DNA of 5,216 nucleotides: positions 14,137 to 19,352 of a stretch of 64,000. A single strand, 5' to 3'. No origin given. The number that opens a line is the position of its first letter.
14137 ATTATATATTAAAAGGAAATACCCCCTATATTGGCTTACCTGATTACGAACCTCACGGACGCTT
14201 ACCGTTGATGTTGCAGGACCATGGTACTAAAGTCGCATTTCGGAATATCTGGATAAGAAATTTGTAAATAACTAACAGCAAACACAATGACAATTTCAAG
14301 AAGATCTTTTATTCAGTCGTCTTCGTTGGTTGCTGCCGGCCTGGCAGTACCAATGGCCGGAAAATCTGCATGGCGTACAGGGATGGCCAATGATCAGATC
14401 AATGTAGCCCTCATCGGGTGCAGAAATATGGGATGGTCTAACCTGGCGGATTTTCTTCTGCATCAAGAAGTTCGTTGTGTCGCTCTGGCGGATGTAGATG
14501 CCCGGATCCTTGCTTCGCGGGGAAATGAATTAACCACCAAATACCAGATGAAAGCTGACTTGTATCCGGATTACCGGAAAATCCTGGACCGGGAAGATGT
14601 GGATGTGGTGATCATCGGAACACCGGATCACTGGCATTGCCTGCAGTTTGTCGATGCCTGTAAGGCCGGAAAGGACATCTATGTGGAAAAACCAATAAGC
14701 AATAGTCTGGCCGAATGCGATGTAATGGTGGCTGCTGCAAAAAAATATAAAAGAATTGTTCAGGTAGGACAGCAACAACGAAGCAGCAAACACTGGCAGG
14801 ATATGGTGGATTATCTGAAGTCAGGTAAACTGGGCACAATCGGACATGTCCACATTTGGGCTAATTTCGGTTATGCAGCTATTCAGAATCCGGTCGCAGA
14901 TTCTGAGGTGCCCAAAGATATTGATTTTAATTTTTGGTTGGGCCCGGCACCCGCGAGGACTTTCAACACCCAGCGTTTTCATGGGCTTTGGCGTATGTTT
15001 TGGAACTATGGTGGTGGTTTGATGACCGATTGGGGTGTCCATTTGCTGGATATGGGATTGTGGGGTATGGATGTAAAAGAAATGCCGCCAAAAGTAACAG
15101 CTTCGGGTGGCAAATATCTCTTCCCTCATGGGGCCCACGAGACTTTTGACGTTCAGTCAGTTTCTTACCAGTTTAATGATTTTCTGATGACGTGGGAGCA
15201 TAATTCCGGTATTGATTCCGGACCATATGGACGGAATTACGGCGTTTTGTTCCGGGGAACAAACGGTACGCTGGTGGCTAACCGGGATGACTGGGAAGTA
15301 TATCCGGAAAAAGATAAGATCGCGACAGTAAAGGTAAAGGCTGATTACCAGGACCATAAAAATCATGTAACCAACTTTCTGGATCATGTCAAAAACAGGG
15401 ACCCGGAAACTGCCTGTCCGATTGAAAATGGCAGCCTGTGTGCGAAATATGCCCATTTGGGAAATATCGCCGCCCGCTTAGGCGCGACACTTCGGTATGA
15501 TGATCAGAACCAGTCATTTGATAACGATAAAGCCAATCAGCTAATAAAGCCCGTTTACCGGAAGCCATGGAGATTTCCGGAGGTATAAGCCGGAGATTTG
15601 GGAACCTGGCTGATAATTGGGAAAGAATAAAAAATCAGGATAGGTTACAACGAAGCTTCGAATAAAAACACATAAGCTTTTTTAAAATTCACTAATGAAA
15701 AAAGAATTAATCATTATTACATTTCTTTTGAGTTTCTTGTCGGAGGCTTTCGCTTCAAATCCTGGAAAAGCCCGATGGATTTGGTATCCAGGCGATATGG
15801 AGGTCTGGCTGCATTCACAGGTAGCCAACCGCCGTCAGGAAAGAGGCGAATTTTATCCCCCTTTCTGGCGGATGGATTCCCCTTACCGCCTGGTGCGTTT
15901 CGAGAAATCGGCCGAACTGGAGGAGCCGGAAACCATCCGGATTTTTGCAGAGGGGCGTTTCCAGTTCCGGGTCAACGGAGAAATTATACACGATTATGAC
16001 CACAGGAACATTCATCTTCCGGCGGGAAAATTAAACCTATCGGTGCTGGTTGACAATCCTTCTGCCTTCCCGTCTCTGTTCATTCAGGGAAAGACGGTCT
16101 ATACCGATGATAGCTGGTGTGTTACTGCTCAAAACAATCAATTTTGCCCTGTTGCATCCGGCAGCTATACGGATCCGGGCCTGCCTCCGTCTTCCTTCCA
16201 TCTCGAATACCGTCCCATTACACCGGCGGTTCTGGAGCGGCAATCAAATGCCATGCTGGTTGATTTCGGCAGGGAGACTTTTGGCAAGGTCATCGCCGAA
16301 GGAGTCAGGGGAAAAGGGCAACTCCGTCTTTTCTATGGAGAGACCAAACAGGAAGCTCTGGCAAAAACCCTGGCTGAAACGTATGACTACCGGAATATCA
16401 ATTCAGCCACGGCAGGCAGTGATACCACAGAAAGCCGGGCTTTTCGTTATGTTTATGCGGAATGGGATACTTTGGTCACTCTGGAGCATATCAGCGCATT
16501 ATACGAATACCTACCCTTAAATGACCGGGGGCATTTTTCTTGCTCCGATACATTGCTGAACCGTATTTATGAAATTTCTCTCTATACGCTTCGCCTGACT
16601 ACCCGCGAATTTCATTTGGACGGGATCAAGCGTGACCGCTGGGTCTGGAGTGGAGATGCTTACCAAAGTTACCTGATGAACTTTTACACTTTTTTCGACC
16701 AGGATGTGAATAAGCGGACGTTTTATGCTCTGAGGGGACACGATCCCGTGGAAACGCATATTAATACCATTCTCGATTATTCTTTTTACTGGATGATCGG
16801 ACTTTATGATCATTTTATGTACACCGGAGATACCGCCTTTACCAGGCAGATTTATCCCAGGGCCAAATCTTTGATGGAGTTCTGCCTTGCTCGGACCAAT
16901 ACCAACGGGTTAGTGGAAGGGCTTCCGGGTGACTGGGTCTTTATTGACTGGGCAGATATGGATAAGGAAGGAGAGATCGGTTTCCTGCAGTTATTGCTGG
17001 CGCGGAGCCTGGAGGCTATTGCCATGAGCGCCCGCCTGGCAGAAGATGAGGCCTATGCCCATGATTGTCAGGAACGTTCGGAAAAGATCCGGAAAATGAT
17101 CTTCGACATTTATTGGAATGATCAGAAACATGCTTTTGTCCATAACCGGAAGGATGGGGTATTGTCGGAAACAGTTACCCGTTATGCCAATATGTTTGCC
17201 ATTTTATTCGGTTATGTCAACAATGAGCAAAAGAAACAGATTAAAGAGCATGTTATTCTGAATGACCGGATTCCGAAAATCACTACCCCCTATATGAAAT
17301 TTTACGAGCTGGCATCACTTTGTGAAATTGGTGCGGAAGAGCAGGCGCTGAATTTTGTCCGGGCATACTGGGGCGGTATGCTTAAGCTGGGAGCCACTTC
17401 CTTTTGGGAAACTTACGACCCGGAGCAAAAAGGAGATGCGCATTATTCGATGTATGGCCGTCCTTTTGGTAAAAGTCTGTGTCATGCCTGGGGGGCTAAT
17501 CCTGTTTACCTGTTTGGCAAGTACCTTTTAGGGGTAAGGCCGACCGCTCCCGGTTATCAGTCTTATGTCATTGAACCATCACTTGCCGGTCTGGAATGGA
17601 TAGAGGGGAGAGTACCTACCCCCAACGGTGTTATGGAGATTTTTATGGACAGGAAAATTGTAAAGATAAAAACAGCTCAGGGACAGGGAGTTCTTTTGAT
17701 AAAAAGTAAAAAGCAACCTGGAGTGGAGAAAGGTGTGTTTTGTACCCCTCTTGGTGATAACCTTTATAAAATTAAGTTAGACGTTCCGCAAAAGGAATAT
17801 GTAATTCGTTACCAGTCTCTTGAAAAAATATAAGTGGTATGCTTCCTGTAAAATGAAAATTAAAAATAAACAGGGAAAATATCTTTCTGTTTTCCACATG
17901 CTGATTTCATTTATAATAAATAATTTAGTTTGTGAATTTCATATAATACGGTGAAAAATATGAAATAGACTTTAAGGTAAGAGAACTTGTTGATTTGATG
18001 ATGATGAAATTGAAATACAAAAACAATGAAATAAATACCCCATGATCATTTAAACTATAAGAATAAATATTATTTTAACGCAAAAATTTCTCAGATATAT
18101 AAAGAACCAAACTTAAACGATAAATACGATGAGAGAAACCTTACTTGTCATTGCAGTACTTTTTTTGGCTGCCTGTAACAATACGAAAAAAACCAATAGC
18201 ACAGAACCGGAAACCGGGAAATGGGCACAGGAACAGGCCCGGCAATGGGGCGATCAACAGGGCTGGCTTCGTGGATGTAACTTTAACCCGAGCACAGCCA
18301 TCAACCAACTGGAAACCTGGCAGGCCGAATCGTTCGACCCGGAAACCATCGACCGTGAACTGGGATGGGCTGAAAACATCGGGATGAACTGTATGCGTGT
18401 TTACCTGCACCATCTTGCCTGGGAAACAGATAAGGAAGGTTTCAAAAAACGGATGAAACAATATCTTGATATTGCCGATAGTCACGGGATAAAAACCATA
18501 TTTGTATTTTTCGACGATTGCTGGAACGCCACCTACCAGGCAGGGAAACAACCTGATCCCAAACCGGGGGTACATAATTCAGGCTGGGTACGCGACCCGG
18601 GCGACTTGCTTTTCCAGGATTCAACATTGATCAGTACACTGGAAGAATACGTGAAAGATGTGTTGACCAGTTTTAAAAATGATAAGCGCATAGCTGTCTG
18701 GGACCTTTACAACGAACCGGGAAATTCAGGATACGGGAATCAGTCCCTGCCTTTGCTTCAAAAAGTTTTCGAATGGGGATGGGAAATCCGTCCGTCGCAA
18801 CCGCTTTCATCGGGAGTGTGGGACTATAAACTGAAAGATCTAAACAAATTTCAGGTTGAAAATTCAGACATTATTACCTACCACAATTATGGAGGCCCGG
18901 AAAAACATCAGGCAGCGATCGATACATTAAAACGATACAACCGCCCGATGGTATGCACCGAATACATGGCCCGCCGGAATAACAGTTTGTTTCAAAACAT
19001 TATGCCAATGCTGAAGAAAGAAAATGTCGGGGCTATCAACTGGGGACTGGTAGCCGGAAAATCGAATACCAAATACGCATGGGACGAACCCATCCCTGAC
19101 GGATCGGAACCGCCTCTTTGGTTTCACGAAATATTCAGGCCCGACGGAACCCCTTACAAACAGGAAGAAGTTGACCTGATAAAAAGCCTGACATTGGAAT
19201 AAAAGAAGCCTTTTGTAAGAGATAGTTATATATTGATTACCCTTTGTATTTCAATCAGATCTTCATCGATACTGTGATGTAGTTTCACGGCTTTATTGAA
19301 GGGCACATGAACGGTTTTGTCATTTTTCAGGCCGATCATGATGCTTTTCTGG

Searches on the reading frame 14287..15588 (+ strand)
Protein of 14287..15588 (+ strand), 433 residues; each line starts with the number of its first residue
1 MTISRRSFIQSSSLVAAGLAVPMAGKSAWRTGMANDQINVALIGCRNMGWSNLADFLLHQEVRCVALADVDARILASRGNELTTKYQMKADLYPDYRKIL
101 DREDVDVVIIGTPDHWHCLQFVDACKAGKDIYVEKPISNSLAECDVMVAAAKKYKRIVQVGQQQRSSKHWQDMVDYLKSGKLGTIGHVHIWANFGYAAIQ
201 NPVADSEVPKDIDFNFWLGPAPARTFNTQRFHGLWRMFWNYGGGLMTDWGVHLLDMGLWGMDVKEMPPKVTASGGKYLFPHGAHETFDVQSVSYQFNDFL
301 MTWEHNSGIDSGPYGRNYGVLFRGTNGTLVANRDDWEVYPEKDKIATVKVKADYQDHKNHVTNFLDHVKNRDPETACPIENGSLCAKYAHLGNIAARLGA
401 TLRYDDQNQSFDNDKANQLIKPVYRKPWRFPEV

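Call 34: search_protein_families(library=pfam, proteins=[window:14287-15588:+], max_evalue=0.001)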
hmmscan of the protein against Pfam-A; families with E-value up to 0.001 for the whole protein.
window:14287-15588:+ (433 aa): 3 families
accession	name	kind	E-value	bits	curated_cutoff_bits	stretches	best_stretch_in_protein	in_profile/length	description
PF19051.5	GFO_IDH_MocA_C2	-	1.6e-24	87.3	23.3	2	201-256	41-96/254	Oxidoreductase family, C-terminal alpha/beta domain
PF01408.29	GFO_IDH_MocA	-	3.4e-17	63.7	24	1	38-161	1-119/120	Oxidoreductase family, NAD-binding Rossmann fold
PF22725.1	GFO_IDH_MocA_C3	-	5.1e-08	33.4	27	1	232-329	32-123/124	GFO/IDH/MocA C-terminal domain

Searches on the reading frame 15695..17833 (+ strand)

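Call 34: search_protein_families(library=pfam, proteins=[window:15695-17833:+], max_evalue=0.001)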
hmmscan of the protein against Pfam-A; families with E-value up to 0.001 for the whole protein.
window:15695-17833:+ (712 aa): 4 families
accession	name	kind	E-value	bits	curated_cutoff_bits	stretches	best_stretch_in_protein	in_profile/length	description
PF21209.4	Bac_rhamnosid-like_N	-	5.8e-39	134.1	27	1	67-254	1-208/209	Alpha-rhamnosidase-like, bacteroidetes, N-terminal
PF17389.8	Bac_rhamnosid6H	-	6e-22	78.8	24.5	1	278-610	3-338/339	Bacterial alpha-L-rhamnosidase 6 hairpin glycosidase domain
PF22422.2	MGH1-like_GH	-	3.1e-05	24.1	27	1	433-520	177-264/356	Mannosylglycerate hydrolase MGH1-like glycoside hydrolase domain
PF17390.7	Bac_rhamnosid_C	-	6.4e-05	23.1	22.1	1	613-648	1-37/78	Bacterial alpha-L-rhamnosidase C-terminal domain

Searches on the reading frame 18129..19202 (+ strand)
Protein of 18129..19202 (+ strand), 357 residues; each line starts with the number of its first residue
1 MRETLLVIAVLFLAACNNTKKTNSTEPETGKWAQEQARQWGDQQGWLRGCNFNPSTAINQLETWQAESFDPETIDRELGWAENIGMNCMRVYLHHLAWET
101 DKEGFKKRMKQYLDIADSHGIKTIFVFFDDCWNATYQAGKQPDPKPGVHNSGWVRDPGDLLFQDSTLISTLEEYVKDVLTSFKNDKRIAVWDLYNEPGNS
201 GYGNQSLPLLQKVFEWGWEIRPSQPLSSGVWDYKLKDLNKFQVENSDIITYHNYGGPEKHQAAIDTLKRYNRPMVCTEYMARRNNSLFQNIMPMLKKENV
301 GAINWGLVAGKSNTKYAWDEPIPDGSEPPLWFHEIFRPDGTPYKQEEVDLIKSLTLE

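Call 34: search_protein_families(library=pfam, proteins=[window:18129-19202:+], max_evalue=0.001)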
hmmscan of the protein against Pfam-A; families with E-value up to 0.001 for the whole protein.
window:18129-19202:+ (357 aa): 1 family
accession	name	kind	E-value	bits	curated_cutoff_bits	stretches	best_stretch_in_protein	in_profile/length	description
PF02836.23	Glyco_hydro_2_C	-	6.9e-05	22.6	21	1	169-297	108-230/302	Glycosyl hydrolases family 2, TIM barrel domain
